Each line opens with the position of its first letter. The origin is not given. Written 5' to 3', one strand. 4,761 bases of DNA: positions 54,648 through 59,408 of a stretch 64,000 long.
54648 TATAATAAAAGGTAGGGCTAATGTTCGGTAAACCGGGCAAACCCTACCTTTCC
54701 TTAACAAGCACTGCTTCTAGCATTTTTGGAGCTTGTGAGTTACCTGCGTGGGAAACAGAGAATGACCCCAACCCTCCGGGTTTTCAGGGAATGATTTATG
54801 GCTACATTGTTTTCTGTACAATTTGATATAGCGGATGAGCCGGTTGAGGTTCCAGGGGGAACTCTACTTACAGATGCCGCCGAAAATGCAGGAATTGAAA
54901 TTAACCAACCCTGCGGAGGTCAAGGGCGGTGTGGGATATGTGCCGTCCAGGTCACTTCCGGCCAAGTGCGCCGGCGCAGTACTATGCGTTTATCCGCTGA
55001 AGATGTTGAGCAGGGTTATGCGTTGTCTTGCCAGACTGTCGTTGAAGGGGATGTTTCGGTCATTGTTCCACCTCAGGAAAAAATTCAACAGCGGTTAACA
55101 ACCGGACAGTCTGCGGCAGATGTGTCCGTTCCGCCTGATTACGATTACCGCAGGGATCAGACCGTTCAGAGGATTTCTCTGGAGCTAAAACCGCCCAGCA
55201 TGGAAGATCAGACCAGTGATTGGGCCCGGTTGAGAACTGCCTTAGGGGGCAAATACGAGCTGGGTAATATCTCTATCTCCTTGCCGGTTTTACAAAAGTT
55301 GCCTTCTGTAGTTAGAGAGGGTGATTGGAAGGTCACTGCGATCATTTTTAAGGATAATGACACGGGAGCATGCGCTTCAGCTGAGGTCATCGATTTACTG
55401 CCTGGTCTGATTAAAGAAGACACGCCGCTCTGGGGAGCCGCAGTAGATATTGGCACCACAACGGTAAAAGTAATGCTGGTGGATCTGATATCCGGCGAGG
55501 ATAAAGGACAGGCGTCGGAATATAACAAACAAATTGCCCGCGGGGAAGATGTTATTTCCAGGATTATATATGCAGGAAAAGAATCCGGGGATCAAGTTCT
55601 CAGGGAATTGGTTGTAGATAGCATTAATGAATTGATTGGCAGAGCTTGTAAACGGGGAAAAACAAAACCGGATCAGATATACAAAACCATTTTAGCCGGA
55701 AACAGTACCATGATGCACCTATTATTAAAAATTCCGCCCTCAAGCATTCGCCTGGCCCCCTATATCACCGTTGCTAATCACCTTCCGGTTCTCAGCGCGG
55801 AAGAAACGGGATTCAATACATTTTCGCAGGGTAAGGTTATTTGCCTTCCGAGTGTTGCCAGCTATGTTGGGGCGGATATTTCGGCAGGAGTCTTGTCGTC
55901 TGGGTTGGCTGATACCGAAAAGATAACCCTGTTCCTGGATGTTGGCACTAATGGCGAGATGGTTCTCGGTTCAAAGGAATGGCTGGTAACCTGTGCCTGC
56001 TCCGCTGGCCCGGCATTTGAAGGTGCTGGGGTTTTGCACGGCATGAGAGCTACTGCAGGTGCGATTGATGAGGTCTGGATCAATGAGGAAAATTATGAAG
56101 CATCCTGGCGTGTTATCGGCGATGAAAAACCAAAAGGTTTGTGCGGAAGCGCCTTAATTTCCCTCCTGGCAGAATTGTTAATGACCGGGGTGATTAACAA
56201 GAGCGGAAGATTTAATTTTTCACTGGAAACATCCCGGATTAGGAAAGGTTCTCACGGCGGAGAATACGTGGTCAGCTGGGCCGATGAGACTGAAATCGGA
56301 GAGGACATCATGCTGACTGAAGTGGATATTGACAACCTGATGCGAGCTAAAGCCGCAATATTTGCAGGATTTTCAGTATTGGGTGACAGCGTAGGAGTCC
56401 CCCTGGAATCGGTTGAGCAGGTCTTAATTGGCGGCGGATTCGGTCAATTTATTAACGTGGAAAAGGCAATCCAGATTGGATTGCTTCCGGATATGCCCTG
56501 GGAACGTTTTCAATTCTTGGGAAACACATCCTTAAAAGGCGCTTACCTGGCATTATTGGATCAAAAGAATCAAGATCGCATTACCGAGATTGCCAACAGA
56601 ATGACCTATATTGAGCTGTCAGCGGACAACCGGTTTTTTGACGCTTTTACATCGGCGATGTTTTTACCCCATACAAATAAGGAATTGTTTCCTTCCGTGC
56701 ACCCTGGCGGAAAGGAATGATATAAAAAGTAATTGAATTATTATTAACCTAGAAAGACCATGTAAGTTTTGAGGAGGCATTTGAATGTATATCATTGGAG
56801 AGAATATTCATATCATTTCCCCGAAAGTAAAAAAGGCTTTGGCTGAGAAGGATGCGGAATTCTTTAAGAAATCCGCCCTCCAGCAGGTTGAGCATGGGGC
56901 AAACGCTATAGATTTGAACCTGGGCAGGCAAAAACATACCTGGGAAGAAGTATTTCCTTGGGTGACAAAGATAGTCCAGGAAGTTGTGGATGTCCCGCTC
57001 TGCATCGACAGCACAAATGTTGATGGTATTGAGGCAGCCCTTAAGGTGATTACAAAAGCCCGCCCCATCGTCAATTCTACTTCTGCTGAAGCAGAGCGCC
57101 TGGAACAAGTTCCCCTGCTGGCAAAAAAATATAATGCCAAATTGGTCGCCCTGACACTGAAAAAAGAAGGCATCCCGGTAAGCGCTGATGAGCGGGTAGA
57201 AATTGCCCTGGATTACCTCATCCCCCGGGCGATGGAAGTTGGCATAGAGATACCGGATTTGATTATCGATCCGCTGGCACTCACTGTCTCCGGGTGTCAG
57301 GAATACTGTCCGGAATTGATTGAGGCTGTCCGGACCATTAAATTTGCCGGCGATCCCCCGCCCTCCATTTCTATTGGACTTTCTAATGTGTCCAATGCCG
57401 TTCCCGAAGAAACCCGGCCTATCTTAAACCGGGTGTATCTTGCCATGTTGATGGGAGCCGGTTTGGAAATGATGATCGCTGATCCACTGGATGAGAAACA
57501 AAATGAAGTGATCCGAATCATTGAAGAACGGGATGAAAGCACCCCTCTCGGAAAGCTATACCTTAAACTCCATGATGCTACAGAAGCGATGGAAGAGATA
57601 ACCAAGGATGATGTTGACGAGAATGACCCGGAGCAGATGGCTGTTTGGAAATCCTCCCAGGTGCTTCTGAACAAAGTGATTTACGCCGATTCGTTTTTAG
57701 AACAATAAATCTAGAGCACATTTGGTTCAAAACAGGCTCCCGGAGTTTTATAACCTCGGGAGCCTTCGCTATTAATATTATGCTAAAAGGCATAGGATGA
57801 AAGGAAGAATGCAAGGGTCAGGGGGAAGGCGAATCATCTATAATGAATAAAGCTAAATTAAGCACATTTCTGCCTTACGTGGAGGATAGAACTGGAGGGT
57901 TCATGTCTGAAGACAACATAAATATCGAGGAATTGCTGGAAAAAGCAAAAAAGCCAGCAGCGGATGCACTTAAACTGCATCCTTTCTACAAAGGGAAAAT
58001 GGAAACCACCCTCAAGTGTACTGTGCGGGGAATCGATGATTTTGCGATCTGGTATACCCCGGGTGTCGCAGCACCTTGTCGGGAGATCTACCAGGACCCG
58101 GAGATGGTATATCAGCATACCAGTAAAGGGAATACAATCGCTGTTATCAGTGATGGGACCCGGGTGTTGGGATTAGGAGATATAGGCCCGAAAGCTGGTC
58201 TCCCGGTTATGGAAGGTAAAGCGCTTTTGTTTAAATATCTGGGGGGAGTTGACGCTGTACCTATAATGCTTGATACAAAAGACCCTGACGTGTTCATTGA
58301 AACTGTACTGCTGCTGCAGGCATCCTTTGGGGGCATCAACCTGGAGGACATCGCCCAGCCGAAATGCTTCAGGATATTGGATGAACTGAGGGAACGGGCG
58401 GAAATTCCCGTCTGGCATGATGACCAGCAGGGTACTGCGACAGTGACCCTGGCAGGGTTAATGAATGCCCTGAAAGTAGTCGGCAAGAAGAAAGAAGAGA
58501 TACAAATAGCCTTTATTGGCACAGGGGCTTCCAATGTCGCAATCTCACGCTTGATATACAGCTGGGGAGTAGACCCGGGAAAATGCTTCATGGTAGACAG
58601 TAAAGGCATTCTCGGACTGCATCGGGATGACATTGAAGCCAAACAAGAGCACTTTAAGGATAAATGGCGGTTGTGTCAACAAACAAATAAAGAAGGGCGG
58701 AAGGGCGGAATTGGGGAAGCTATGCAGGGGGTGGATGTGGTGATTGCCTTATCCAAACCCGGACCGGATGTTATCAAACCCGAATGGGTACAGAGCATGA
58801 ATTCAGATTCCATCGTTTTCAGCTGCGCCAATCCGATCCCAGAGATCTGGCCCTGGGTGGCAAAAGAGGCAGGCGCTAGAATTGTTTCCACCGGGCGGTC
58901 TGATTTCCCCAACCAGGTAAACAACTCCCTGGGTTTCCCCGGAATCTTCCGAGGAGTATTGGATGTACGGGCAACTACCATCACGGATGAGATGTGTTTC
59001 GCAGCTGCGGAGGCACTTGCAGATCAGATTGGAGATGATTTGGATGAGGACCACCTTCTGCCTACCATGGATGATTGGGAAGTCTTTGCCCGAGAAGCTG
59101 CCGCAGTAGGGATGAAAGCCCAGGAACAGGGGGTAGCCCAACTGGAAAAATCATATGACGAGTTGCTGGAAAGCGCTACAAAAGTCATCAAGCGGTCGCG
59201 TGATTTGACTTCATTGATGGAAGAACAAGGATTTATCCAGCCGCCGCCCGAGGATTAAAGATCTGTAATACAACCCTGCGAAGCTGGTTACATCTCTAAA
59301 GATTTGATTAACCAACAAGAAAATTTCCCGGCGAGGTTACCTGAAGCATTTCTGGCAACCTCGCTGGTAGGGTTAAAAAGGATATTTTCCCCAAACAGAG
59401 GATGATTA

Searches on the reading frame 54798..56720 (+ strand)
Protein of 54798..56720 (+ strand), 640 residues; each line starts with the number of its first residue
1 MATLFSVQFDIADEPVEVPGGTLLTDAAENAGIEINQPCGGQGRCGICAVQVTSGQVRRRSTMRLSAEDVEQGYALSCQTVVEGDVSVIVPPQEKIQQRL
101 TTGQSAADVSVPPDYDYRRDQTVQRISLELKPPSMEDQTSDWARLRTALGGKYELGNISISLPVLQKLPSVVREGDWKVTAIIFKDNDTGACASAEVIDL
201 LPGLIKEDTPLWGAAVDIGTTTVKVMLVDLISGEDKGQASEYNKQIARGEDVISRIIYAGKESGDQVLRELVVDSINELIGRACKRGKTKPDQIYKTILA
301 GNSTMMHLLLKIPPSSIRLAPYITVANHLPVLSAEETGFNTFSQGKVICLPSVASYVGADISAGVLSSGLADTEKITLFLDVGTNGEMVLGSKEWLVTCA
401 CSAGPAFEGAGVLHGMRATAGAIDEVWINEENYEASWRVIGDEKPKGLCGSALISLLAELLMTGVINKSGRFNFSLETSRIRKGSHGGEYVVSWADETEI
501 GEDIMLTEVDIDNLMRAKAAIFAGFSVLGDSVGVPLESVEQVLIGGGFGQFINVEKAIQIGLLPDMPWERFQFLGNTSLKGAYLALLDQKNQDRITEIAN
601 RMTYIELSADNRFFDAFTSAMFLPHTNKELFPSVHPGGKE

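Call 3: search_protein_families(library=pfam, proteins=[window:54798-56720:+])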
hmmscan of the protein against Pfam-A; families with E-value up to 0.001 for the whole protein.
window:54798-56720:+ (640 aa): 4 families
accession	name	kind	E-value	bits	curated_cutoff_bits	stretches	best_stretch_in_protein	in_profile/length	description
PF14574.11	RACo_C_ter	-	3.9e-102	341.2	27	1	376-634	2-260/261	C-terminal domain of RACo the ASKHA domain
PF17651.6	Raco_middle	-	1.3e-53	181.4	26.8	1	213-371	2-161/163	RACo middle region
PF17650.6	RACo_linker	-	2e-22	79.3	26.2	1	117-204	6-83/86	RACo linker region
PF00111.32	Fer2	-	1e-15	57.9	21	1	16-82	10-76/77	2Fe-2S iron-sulfur cluster binding domain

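Call 4: search_protein_families(library=ncbifam, proteins=[window:54798-56720:+])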
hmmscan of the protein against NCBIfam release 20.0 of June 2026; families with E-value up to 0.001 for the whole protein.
window:54798-56720:+ (640 aa): 12 families
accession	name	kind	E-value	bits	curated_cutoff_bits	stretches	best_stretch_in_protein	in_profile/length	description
NF040756.1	corr_regen_AcsV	exception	3.2e-196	653.5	800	1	7-632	2-632/632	corrinoid activation/regeneration protein AcsV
TIGR04270.1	Rama_corrin_act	subfamily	1.2e-35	122.9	500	1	213-617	2-410/534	methylamine methyltransferase corrinoid protein reductive activase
NF058606.1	GlBtMonoRdsGbcB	equivalog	2.1e-13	49.9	500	1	4-88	277-360/362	glycine betaine monooxygenase reductase subunit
NF007964.0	PRK10684.1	equivalog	1.6e-10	40.5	383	1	15-88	260-332/333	NADH oxidoreductase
TIGR01941.1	nqrF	equivalog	6.4e-10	38.5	295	1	12-91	40-121/405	NADH:ubiquinone reductase (Na(+)-transporting) subunit F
TIGR02008.1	fdx_plant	subfamily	1.3e-09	37.7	81.15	1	11-90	12-90/97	ferredoxin [2Fe-2S]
NF004317.0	PRK05713.1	equivalog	1.6e-08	34.2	338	1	10-90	5-84/312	iron-sulfur-binding ferredoxin reductase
TIGR02160.1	PA_CoA_Oxy5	hypoth_equivalog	3.6e-07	29.3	420.8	1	25-87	286-347/352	1,2-phenylacetyl-CoA epoxidase subunit PaaE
NF041393.1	Frdxn_Halo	equivalog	1.9e-06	27.7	150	1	17-90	41-114/128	ferredoxin Fer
NF040810.1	BenC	equivalog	5.9e-06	25.7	430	1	20-97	19-98/333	benzoate 1,2-dioxygenase electron transfer component BenC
NF008822.0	PRK11872.1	equivalog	8.8e-06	24.9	402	1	18-89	19-91/341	anthranilate 1,2-dioxygenase electron transfer component AntC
NF045803.1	MethMoxFADbindMmoC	equivalog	0.00074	18.4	500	0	26-96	26-98/343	aromatic/alkene monooxygenase hydroxylase FAD-binding subunit MmoC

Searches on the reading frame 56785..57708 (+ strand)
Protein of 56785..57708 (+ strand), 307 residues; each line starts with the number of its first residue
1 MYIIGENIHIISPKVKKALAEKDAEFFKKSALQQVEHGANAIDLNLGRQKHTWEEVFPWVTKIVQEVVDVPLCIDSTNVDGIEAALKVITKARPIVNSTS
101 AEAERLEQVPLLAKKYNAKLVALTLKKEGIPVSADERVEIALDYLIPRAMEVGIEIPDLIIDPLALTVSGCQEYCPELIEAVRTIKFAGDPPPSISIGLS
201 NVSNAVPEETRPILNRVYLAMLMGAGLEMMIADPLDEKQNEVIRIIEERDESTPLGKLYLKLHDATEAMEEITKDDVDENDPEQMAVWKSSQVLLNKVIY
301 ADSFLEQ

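Call 3: search_protein_families(library=pfam, proteins=[window:56785-57708:+])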
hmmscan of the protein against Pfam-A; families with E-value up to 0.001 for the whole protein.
window:56785-57708:+ (307 aa): 2 families
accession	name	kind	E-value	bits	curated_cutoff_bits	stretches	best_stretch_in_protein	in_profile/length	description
PF00809.28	Pterin_bind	-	4.3e-20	72.8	25.5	1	22-231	18-242/244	Pterin binding enzyme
PF03599.22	CdhD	-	1.9e-07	30.6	24.8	1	19-126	48-152/387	CO dehydrogenase/acetyl-CoA synthase delta subunit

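Call 4: search_protein_families(library=ncbifam, proteins=[window:56785-57708:+])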
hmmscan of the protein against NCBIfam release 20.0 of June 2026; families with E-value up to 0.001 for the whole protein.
window:56785-57708:+ (307 aa): 6 families
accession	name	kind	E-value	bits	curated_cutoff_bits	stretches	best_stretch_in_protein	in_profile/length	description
NF005719.0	PRK07535.1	domain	3.6e-68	229.6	259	1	1-305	1-255/268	methyltetrahydrofolate:corrinoid/iron-sulfur protein methyltransferase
NF040758.1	CODH_ACS_meth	exception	6.3e-60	202.7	370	1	3-246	6-245/261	carbon monoxide dehydrogenase/acetyl-CoA synthase methytransferase subunit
TIGR02082.1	metH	equivalog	8.6e-33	113.1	1010.85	1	3-277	345-628/1182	methionine synthase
NF007024.0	PRK09490.1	equivalog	6.6e-20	70.5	1497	1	6-293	365-661/1234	methionine synthase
NF003195.0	PRK04165.1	equivalog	1.1e-06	27.8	306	1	48-129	134-210/450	acetyl-CoA decarbonylase/synthase complex subunit gamma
NF002142.0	PRK00979.1-1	subfamily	8.9e-05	21.6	287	1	63-165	88-189/306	tetrahydromethanopterin S-methyltransferase subunit H family protein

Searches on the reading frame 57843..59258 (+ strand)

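Call 3: search_protein_families(library=pfam, proteins=[window:57843-59258:+])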
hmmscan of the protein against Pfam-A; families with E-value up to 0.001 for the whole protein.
window:57843-59258:+ (471 aa): 2 families
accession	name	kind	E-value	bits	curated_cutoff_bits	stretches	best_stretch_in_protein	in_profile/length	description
PF00390.24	malic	-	8.5e-29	101.1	23.1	1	60-183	11-182/182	Malic enzyme, N-terminal domain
PF03949.21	Malic_M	-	1.7e-22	80.4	23.5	1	196-420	2-250/258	Malic enzyme, NAD binding domain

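Call 4: search_protein_families(library=ncbifam, proteins=[window:57843-59258:+])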
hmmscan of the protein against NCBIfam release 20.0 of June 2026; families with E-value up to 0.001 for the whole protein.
window:57843-59258:+ (471 aa): 4 families
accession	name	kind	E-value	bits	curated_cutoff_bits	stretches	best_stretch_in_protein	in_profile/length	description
NF009501.0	PRK12861.1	subfamily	1.4e-89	301.1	1178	1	41-396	10-356/764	NADP-dependent malic enzyme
NF010052.0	PRK13529.1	subfamily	4.9e-37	127.8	326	1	165-437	244-542/564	oxaloacetate-decarboxylating malate dehydrogenase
NF041582.1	malolactic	exception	9.5e-21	74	850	1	165-435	227-519/536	malolactic enzyme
NF003286.0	PRK04284.1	subfamily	0.00025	20.3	515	1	158-236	97-172/332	ornithine carbamoyltransferase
